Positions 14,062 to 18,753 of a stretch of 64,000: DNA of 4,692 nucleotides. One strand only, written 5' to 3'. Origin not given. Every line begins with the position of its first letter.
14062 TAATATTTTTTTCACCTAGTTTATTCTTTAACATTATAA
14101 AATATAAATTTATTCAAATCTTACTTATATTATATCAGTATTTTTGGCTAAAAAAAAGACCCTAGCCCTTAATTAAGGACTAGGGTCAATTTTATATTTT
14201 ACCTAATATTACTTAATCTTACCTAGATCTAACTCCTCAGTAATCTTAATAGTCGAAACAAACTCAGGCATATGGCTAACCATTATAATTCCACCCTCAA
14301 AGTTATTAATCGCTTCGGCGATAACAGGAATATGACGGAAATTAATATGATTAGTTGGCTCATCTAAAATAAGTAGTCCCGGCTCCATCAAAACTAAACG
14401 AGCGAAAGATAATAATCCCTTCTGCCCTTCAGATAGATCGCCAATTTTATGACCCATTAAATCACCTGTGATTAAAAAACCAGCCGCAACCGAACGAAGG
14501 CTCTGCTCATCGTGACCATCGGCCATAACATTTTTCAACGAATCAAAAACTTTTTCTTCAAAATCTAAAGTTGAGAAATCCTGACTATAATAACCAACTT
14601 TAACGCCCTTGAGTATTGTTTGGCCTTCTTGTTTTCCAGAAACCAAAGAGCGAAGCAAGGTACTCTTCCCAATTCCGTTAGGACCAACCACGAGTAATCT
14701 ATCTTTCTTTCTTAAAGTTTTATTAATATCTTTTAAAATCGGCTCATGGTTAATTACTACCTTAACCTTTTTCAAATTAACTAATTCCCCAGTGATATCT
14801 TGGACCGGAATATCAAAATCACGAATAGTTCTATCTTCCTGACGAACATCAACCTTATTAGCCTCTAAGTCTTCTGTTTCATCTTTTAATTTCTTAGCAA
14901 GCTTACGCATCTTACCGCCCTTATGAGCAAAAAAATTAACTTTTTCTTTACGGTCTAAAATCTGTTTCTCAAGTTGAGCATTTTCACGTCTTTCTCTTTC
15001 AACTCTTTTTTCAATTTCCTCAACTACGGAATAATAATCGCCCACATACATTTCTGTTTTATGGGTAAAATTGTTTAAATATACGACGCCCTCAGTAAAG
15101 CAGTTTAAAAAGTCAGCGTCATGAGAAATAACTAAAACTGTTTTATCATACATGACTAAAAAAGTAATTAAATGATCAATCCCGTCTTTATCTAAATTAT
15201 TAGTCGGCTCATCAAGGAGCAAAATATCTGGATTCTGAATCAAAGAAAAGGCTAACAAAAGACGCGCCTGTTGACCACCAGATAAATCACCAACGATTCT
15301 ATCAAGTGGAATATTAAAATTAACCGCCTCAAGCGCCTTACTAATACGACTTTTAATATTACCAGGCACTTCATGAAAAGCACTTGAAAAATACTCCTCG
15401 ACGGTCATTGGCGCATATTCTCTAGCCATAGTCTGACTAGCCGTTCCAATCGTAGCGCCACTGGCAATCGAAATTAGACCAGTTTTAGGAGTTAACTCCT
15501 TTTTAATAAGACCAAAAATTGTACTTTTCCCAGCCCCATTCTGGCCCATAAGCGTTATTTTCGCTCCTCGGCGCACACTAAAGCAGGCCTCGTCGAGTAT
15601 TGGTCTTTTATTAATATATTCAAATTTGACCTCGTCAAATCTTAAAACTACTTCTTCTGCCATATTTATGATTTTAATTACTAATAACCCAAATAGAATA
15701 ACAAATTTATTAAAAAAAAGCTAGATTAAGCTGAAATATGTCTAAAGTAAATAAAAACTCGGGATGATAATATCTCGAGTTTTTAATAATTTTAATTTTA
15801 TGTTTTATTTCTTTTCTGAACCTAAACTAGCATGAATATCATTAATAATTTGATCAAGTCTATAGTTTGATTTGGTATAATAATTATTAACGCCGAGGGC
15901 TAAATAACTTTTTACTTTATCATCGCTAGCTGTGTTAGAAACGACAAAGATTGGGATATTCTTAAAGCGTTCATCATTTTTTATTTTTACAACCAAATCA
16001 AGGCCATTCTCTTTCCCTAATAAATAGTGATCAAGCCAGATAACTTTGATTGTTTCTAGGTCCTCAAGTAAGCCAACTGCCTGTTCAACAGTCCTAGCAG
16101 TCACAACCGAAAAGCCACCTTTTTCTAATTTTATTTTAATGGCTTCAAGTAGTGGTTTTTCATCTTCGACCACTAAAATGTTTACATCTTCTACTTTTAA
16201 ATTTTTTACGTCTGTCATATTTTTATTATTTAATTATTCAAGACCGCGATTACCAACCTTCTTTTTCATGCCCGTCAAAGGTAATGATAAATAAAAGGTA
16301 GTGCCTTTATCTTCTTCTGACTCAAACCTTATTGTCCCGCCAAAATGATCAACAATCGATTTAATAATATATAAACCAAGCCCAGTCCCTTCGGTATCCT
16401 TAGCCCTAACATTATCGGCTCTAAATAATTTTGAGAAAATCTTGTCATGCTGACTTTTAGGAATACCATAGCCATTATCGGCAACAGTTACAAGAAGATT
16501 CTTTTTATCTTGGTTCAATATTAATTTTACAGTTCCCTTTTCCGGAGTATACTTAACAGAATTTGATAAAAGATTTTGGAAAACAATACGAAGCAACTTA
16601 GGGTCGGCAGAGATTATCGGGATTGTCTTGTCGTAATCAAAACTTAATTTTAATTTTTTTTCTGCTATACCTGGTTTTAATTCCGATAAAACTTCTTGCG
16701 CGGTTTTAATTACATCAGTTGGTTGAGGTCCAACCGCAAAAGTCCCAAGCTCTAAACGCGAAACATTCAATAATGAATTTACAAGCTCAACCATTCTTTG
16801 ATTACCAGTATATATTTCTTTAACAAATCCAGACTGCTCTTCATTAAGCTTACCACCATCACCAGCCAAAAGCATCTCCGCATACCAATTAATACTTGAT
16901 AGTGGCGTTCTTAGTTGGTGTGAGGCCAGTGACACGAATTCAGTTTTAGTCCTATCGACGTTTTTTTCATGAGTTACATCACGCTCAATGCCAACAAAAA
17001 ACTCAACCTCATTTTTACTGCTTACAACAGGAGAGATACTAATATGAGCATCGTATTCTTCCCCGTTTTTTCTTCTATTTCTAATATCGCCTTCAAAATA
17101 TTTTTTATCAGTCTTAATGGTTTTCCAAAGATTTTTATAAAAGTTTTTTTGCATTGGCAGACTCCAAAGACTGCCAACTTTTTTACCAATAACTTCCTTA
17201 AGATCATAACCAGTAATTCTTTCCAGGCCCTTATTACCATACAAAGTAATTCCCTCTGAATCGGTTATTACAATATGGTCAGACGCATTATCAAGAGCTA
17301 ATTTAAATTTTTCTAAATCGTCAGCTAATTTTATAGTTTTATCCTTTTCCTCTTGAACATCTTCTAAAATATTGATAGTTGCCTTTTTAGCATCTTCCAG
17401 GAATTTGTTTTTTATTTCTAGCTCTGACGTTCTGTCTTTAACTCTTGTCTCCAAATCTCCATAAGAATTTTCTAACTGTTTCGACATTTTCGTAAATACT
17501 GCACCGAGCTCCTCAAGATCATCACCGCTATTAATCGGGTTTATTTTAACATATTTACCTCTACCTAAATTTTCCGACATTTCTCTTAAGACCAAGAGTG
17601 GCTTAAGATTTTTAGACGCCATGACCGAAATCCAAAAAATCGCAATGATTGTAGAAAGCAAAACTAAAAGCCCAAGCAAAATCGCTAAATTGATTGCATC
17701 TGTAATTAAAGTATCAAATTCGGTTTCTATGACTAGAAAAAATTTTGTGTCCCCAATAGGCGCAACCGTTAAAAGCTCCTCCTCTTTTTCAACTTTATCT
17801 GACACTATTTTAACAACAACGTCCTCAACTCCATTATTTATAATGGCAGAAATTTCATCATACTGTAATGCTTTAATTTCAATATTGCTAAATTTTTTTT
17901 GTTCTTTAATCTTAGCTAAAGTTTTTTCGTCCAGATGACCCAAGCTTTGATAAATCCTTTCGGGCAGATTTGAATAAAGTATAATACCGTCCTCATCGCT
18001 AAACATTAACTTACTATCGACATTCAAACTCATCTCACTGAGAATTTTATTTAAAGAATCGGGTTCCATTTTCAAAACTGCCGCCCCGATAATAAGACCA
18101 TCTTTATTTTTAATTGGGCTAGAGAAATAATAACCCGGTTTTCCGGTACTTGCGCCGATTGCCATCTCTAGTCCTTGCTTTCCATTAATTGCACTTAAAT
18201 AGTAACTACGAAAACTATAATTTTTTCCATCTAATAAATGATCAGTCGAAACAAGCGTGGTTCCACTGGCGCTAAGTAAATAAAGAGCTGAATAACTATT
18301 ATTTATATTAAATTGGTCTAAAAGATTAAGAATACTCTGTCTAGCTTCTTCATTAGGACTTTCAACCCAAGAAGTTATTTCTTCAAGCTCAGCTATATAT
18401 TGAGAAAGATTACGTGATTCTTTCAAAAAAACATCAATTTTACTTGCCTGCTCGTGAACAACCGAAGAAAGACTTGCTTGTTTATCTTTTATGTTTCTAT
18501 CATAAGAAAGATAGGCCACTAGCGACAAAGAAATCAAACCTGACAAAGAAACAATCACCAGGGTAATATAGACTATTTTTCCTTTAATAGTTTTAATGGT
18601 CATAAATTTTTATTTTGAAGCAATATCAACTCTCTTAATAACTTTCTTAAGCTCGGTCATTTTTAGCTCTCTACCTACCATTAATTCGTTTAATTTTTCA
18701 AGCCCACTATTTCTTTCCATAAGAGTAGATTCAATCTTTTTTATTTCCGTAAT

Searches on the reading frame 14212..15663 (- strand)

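Call 37: search_protein_families(library=pfam, proteins=[window:14212-15663:-], max_evalue=0.01)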
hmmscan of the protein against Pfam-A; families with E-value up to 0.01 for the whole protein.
window:14212-15663:- (484 aa): 34 families (the best 25 are shown)
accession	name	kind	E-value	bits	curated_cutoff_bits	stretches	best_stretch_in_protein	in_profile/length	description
PF00005.33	ABC_tran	-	4.8e-43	147.5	25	2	24-155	2-137/137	ABC transporter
PF13304.12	AAA_21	-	1.5e-17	65.1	27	2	404-469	232-303/304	AAA domain, putative AbiEii toxin, Type IV TA system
PF03193.22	RsgA_GTPase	-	1.9e-09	38.1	30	1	269-349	61-136/174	RsgA GTPase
PF13555.12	AAA_29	-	4e-08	33.3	27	0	29-59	18-48/61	P-loop containing region of AAA domain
PF02463.25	SMC_N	-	1.6e-07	31.4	40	0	126-187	136-203/220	RecF/RecN/SMC N terminal domain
PF13191.12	AAA_16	-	9.4e-07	29.9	32.6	1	323-393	27-103/167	AAA ATPase domain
PF13401.12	AAA_22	-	1.5e-06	29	27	1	323-390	8-72/130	AAA domain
PF20720.3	nSTAND3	-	4.3e-05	23.7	27.2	1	309-342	6-39/155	Novel STAND NTPase 3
PF05729.18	NACHT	-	6.3e-05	23.3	26.7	1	322-356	2-36/167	NACHT domain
PF01637.24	ATPase_2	-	0.00014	22.2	33.2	0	309-348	7-48/225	ATPase domain predominantly from Archaea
PF25201.1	nSTAND6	-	0.00015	22.3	27.7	1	307-345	5-43/148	Novel STAND NTPase 6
PF12775.13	AAA_7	-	0.00026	21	25.8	0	314-360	27-73/181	P-loop containing dynein motor region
PF00006.31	ATP-synt_ab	-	0.00033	20.8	29.5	0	26-78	7-59/213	ATP synthase alpha/beta family, nucleotide-binding domain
PF13604.12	AAA_30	-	0.00034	20.8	27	0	37-92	22-77/191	AAA domain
PF13481.12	AAA_25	-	0.0006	19.9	27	0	314-351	27-64/195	AAA domain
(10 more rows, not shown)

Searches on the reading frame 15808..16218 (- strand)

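Call 37: search_protein_families(library=pfam, proteins=[window:15808-16218:-], max_evalue=0.01)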
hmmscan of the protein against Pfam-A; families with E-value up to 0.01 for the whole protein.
window:15808-16218:- (137 aa): 4 families
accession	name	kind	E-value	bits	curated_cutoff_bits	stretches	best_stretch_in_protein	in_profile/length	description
PF00072.30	Response_reg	-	3.4e-13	50.2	30.2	1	14-123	1-105/111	Response regulator receiver domain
PF20274.4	cREC_REC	-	7.9e-07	30.1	27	1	15-98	3-77/88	Cyclic-phosphate processing Receiver domain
PF03709.21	OKR_DC_1_N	-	7.2e-06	26.7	29.3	1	25-131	7-107/111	Orn/Lys/Arg decarboxylase, N-terminal domain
PF23198.2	PDE8A_N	-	0.0087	16.4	29.6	0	13-116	12-117/147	PDE8A-like, N-terminal domain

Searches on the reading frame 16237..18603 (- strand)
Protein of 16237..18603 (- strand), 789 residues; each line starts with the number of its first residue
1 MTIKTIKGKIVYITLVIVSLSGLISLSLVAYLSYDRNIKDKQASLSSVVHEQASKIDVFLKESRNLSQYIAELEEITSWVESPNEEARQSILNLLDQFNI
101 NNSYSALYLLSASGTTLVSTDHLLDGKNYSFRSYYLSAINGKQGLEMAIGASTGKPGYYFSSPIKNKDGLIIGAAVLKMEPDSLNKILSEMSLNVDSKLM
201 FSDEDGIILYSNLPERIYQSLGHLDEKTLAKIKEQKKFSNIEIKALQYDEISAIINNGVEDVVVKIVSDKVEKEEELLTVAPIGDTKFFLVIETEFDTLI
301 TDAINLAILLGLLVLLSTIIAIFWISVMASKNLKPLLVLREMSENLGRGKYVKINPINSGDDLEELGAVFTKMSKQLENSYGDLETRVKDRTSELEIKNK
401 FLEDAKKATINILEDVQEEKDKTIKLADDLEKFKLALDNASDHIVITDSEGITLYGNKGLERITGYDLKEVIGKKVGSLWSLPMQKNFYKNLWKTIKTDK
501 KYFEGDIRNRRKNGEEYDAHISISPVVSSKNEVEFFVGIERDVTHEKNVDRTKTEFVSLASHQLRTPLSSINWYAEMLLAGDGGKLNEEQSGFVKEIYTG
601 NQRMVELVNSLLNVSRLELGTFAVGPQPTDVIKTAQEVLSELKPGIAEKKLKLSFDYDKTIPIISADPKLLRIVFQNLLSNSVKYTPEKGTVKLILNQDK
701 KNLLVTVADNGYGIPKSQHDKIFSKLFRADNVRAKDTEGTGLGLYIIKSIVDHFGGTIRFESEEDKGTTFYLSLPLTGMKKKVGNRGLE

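Call 37: search_protein_families(library=pfam, proteins=[window:16237-18603:-], max_evalue=0.01)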
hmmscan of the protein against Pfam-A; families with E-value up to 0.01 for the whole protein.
window:16237-18603:- (789 aa): 10 families
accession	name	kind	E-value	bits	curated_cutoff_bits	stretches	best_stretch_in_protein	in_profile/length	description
PF02518.31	HATPase_c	-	1.9e-29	102.7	26.4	1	667-777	2-110/111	Histidine kinase-, DNA gyrase B-, and HSP90-like ATPase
PF02743.24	dCache_1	-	1.9e-27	96.8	45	1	43-292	9-239/240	Cache domain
PF13426.13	PAS_9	-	2.7e-17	63.4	27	1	442-544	2-102/103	PAS domain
PF00512.31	HisKA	-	2.2e-16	60.1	26.9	1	553-619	2-65/66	His Kinase A (phospho-acceptor) domain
PF00989.32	PAS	-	6.8e-13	49.1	22.6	1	432-543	2-113/113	PAS fold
PF08447.18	PAS_3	-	6.7e-10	39.6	25.6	1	454-539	2-88/89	PAS fold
PF08448.16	PAS_4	-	4.7e-08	33.7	23.1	1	437-547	1-109/110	PAS fold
PF13581.12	HATPase_c_2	-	2.1e-05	24.9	27.4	1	678-772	39-125/127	Histidine kinase-like ATPase domain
PF14501.12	HATPase_c_5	-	0.0004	20.7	22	1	673-766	8-94/102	GHKL domain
PF13188.13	PAS_8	-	0.0058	16.9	21.8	0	431-480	1-47/65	PAS domain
